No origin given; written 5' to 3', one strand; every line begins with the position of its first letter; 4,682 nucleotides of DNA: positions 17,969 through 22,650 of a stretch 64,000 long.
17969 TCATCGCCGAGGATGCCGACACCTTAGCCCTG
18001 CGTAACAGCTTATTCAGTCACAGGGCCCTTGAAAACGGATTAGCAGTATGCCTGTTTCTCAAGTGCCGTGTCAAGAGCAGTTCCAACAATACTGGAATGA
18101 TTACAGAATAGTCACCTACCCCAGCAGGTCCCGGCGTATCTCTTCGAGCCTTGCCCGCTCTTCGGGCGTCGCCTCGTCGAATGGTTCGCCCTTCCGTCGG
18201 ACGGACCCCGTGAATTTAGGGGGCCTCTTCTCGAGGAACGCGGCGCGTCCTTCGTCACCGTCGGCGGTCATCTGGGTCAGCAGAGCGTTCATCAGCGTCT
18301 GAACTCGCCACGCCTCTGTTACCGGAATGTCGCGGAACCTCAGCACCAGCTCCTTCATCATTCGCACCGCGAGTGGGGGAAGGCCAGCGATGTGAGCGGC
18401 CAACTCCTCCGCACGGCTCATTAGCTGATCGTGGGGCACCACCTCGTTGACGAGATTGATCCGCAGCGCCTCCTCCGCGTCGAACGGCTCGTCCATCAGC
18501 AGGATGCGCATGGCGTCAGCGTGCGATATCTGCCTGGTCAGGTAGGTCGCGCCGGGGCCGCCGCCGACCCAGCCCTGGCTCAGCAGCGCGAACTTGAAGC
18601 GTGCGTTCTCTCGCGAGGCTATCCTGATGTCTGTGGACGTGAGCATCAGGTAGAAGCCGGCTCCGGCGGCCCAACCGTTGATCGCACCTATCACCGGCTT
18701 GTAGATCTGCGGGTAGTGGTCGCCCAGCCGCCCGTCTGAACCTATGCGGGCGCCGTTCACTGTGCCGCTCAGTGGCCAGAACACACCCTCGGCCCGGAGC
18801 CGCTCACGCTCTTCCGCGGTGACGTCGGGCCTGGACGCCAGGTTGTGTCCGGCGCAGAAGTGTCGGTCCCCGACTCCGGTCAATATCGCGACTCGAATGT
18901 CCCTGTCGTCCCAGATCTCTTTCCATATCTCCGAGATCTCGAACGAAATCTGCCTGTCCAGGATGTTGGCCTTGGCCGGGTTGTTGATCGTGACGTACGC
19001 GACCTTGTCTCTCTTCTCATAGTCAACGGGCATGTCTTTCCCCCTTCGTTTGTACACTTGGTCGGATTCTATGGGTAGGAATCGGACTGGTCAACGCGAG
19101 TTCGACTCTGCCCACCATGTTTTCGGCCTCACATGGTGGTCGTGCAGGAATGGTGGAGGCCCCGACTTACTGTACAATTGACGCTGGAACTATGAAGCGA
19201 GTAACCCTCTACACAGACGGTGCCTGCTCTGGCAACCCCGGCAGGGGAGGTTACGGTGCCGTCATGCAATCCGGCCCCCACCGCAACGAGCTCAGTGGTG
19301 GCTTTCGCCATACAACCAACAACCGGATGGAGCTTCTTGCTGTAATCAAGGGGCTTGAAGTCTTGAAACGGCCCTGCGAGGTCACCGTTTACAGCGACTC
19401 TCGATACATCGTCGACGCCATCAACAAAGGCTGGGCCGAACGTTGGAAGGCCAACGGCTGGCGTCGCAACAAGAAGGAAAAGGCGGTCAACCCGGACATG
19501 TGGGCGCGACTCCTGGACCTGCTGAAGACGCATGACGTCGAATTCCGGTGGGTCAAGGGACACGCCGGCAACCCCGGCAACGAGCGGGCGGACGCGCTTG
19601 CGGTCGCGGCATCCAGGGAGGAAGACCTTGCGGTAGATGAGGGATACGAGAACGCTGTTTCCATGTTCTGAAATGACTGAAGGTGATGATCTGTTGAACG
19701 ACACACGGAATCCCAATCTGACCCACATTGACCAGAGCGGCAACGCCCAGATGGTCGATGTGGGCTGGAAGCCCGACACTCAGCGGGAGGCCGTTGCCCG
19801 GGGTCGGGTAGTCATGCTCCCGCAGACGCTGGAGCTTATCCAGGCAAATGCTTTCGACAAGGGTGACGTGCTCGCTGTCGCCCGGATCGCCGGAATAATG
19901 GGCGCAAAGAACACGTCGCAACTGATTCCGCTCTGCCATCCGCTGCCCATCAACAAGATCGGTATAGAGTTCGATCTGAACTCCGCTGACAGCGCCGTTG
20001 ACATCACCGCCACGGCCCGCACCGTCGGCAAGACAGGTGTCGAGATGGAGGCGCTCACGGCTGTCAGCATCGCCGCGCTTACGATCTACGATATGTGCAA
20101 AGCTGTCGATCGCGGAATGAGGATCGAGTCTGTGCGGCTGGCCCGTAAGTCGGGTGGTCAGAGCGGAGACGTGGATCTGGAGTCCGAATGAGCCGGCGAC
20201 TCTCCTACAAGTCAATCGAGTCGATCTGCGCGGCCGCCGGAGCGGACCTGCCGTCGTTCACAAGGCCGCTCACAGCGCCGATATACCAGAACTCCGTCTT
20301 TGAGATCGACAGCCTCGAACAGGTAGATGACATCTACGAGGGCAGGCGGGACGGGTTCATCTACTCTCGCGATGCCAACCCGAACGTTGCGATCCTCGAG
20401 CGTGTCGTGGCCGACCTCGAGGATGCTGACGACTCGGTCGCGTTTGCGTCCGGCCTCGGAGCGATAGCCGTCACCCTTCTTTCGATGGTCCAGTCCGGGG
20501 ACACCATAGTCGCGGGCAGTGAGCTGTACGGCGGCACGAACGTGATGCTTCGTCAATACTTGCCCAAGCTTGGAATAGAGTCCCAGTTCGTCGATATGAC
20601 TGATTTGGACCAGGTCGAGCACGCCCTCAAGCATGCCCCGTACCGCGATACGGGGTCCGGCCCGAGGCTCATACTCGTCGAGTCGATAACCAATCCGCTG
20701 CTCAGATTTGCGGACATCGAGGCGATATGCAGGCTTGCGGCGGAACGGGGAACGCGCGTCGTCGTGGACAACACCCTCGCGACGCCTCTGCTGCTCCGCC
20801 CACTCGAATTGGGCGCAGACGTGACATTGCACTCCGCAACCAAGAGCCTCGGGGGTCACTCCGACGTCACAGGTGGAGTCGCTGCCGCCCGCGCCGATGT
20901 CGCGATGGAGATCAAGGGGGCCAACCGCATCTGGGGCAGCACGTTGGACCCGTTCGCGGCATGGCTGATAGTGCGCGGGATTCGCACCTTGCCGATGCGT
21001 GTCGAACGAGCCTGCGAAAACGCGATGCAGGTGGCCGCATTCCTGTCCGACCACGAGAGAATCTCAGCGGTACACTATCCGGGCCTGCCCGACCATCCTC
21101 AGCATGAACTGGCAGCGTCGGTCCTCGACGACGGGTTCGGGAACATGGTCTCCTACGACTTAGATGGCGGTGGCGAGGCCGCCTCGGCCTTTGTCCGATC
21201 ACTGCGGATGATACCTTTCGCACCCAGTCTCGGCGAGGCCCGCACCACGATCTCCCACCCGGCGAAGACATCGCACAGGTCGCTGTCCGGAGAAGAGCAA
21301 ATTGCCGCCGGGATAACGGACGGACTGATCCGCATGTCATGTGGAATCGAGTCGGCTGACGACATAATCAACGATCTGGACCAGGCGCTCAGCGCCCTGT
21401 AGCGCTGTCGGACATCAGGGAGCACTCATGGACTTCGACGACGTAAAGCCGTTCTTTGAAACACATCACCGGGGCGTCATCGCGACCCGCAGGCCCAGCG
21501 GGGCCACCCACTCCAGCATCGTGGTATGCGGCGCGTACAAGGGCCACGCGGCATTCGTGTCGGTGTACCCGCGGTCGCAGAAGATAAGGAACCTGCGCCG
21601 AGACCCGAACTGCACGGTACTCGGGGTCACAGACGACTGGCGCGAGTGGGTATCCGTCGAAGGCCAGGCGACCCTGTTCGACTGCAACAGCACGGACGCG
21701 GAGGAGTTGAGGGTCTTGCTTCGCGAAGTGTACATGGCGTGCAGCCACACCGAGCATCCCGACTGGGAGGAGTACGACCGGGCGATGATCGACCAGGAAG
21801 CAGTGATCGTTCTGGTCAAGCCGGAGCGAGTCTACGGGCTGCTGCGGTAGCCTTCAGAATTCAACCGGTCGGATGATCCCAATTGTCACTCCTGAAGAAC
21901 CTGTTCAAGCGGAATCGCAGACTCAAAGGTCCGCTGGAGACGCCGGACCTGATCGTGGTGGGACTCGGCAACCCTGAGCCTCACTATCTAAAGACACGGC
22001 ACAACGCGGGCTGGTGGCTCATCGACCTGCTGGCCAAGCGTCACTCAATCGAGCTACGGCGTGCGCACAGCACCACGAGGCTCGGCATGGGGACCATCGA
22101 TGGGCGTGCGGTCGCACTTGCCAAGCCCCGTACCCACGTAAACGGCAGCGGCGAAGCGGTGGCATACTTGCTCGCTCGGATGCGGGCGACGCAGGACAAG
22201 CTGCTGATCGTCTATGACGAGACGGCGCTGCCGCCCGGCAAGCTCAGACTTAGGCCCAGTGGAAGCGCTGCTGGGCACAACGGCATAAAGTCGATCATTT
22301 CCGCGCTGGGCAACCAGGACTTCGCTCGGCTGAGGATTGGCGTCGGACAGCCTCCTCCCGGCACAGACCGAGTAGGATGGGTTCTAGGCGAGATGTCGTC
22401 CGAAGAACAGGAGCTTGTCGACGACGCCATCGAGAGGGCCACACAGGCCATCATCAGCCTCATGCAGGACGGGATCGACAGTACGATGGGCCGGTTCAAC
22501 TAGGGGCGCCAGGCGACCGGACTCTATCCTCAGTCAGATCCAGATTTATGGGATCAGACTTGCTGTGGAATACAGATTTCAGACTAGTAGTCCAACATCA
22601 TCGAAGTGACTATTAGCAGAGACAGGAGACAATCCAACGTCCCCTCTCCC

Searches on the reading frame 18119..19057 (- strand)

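Call 32: search_protein_families(library=pfam, proteins=[window:18119-19057:-], max_evalue=0.0001)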
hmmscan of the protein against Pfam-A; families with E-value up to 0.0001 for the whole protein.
window:18119-19057:- (313 aa): 2 families
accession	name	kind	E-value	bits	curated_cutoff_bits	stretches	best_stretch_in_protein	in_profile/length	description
PF00378.25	ECH_1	-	2.5e-44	151.9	27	2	117-284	86-250/251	Enoyl-CoA hydratase/isomerase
PF16113.10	ECH_2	-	1.4e-11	44.9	27.2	1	20-222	2-187/335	Enoyl-CoA hydratase/isomerase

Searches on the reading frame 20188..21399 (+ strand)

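Call 33: search_protein_families(library=pfam, proteins=[window:20188-21399:+], max_evalue=0.0001)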
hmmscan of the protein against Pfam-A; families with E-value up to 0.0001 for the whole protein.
window:20188-21399:+ (404 aa): 2 families
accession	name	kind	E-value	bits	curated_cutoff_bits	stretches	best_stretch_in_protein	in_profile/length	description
PF01053.26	Cys_Met_Meta_PP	-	1.1e-121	406.5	27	1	22-401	12-380/381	Cys/Met metabolism PLP-dependent enzyme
PF00155.27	Aminotran_1_2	-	1.2e-05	25.1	19.7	1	79-196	64-187/361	Aminotransferase class I and II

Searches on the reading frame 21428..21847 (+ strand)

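Call 33: search_protein_families(library=pfam, proteins=[window:21428-21847:+], max_evalue=0.0001)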
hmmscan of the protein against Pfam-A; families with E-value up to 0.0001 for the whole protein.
window:21428-21847:+ (140 aa): 1 family
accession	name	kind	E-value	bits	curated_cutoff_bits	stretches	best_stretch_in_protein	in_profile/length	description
PF01243.27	PNPOx_N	-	1e-10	42.4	28.1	1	5-136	4-117/120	Pyridoxamine 5'-phosphate oxidase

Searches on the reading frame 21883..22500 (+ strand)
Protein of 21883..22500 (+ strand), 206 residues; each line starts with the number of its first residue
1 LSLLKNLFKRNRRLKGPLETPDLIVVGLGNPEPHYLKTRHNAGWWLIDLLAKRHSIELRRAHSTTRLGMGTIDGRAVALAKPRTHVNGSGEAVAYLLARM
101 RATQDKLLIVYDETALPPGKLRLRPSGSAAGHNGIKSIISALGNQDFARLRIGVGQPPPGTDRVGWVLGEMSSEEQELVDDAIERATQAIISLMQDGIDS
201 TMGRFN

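Call 33: search_protein_families(library=pfam, proteins=[window:21883-22500:+], max_evalue=0.0001)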
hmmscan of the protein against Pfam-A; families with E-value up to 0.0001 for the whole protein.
window:21883-22500:+ (206 aa): 1 family
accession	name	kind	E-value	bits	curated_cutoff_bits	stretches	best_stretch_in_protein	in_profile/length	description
PF01195.25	Pept_tRNA_hydro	-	1.5e-60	204.7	27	1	24-206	1-183/183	Peptidyl-tRNA hydrolase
